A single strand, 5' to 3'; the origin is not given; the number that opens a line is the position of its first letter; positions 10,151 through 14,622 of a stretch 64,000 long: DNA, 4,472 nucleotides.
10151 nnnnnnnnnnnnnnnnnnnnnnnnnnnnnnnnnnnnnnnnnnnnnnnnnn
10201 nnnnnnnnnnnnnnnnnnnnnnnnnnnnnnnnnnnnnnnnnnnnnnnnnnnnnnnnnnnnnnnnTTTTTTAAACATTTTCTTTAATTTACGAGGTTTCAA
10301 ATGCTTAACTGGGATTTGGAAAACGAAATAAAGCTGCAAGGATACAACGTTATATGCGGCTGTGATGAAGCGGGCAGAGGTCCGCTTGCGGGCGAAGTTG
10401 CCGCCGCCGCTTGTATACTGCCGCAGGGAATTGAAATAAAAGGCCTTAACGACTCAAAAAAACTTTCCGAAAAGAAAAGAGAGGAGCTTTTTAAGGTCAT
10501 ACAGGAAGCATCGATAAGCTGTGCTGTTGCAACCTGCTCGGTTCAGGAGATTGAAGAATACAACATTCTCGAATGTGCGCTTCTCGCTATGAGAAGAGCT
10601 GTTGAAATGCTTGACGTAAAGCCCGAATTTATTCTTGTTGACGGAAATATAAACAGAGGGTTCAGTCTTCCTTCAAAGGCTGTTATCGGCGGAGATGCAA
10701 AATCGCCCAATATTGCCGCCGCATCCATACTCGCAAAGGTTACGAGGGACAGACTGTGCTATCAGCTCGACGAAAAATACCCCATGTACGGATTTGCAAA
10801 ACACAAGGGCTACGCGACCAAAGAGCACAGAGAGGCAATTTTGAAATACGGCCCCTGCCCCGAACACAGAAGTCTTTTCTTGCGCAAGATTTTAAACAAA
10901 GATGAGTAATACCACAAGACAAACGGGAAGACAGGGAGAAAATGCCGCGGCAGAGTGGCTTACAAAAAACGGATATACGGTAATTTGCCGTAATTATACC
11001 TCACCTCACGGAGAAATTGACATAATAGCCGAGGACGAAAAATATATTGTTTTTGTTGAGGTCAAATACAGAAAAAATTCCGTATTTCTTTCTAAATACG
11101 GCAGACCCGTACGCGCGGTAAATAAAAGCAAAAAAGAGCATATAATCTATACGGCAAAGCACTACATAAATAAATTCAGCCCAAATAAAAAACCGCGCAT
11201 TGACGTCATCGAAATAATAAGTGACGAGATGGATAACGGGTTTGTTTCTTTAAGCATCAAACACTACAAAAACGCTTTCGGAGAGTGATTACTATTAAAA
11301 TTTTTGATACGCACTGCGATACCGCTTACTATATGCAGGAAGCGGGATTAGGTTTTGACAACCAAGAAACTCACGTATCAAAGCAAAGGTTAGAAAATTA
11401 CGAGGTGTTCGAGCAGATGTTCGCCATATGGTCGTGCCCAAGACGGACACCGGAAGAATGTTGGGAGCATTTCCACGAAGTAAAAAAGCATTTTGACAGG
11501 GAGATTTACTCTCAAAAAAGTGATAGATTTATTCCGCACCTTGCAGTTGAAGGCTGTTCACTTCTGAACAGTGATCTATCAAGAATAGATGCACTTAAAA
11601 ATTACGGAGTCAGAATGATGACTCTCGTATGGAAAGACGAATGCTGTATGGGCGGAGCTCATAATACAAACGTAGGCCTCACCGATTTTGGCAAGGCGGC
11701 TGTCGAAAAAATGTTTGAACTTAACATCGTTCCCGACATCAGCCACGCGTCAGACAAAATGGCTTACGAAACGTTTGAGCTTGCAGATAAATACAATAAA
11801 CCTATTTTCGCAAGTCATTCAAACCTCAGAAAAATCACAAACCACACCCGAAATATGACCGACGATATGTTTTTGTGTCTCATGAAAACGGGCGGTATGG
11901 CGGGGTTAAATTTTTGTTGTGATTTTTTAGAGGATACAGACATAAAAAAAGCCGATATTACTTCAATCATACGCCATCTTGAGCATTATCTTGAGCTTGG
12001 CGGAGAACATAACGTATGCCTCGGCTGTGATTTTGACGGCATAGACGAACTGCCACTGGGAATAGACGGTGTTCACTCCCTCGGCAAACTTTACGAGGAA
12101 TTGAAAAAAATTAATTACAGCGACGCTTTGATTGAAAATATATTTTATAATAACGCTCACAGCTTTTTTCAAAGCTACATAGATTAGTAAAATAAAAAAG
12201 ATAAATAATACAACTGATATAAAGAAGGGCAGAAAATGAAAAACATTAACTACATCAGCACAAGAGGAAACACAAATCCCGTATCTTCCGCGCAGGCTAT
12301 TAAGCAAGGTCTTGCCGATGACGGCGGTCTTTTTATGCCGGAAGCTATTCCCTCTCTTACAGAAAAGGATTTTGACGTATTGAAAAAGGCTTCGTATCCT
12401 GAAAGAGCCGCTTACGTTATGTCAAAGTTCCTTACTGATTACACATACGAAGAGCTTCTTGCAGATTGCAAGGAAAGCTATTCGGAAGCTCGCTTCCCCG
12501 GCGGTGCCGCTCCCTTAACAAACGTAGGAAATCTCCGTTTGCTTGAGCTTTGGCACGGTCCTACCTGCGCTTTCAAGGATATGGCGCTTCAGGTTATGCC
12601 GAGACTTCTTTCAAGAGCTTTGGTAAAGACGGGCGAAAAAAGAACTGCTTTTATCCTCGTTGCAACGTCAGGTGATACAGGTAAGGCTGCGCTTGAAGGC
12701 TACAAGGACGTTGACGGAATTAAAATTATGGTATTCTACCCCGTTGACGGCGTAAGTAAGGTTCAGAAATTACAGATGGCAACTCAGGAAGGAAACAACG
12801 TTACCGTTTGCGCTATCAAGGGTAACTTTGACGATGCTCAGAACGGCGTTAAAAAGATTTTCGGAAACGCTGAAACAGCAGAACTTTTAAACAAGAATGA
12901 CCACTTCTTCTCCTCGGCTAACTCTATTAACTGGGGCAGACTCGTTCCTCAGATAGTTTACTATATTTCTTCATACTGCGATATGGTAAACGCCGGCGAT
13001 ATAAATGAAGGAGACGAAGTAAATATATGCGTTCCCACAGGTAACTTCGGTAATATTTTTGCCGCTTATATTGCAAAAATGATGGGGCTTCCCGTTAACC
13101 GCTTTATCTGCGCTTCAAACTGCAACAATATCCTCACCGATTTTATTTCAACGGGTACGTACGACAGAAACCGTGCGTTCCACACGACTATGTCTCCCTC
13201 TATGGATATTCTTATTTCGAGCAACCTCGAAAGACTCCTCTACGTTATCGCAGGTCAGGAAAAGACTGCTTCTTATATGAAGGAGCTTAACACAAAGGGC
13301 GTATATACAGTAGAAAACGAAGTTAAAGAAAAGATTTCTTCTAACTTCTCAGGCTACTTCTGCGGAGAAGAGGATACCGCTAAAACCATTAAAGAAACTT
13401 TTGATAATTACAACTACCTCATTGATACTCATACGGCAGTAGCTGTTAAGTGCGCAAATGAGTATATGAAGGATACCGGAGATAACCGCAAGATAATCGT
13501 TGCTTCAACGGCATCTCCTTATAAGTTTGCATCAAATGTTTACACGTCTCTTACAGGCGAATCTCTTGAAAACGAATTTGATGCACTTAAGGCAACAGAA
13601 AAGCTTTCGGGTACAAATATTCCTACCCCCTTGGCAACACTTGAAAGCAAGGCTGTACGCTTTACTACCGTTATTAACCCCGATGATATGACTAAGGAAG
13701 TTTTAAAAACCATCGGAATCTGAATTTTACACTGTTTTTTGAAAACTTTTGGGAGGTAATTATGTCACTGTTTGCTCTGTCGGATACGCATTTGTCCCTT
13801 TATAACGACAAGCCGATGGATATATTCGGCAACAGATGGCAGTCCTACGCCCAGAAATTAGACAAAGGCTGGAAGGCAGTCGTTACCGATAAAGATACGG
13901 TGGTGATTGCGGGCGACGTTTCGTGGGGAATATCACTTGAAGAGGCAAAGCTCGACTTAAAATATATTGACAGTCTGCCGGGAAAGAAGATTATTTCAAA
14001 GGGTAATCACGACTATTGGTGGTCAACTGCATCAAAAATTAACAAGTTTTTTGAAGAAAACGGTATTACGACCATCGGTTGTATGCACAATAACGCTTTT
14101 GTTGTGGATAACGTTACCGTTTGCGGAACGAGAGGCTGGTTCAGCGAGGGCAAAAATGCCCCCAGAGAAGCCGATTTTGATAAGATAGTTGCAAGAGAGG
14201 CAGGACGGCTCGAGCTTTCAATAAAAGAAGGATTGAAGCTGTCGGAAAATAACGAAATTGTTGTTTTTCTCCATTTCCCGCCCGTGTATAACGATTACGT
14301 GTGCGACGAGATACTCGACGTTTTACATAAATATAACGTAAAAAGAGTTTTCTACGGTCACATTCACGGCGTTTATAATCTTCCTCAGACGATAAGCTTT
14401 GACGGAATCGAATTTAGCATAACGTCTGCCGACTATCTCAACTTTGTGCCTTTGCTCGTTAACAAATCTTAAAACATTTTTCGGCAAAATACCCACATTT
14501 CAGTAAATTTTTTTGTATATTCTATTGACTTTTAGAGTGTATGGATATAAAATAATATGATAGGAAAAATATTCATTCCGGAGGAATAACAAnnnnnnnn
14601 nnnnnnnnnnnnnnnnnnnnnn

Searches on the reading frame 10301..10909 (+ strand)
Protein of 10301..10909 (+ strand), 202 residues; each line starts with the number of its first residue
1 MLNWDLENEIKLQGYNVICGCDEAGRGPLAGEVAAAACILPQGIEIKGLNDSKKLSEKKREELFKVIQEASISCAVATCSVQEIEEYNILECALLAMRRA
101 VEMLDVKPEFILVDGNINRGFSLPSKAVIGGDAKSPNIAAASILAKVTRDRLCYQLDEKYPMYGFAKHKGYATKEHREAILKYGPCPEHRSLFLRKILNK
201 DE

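Call 74: search_protein_families(library=pfam, proteins=[window:10301-10909:+], max_evalue=0.00001)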
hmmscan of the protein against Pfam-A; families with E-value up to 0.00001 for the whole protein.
window:10301-10909:+ (202 aa): 1 family
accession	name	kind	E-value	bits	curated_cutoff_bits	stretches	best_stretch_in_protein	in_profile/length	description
PF01351.25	RNase_HII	-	3.8e-40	138.3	25.8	1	19-193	1-196/199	Ribonuclease HII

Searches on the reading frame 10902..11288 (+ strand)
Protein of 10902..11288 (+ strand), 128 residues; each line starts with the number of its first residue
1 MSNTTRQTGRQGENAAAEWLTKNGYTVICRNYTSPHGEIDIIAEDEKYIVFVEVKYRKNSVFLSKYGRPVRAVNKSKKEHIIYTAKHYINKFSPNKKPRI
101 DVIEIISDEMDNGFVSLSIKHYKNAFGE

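Call 74: search_protein_families(library=pfam, proteins=[window:10902-11288:+], max_evalue=0.00001)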
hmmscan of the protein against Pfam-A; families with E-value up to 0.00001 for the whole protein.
window:10902-11288:+ (128 aa): 3 families
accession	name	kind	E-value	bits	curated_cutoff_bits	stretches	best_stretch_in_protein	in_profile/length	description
PF02021.23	UPF0102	-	3.8e-26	91.7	23.6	1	12-105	1-80/80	Uncharacterised protein family UPF0102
PF08378.17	NERD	-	2.1e-08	35.1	22.1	1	9-77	2-76/111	Nuclease-related domain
PF01939.22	NucS_C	-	1.5e-06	28.6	24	1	20-61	15-57/124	Endonuclease NucS C-terminal domain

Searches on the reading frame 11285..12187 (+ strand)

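Call 74: search_protein_families(library=pfam, proteins=[window:11285-12187:+], max_evalue=0.00001)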
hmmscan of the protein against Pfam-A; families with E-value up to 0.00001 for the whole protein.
window:11285-12187:+ (300 aa): 1 family
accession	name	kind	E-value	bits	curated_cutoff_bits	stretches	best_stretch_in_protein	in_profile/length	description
PF01244.27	Peptidase_M19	-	4e-60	204.1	26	1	3-295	5-317/319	Membrane dipeptidase (Peptidase family M19)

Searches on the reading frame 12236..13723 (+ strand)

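Call 74: search_protein_families(library=pfam, proteins=[window:12236-13723:+], max_evalue=0.00001)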
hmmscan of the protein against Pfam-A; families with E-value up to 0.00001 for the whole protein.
window:12236-13723:+ (495 aa): 3 families
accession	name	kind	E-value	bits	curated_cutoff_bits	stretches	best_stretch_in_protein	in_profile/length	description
PF14821.11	Thr_synth_N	-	8.5e-22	77.5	25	1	5-82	1-79/79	Threonine synthase N terminus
PF00291.31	PALP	-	4.4e-13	49.7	35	1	106-407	30-275/295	Pyridoxal-phosphate dependent enzyme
PF24857.1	THR4_C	-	2.4e-09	37.6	27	1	400-449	1-52/85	Threonine synthase, C-terminal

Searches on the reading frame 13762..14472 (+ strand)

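Call 74: search_protein_families(library=pfam, proteins=[window:13762-14472:+], max_evalue=0.00001)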
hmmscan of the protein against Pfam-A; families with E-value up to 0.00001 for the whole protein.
window:13762-14472:+ (236 aa): 1 family
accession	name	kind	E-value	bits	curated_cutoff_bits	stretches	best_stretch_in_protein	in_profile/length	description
PF00149.33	Metallophos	-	1.4e-13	52.2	21.5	1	2-202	2-189/191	Calcineurin-like phosphoesterase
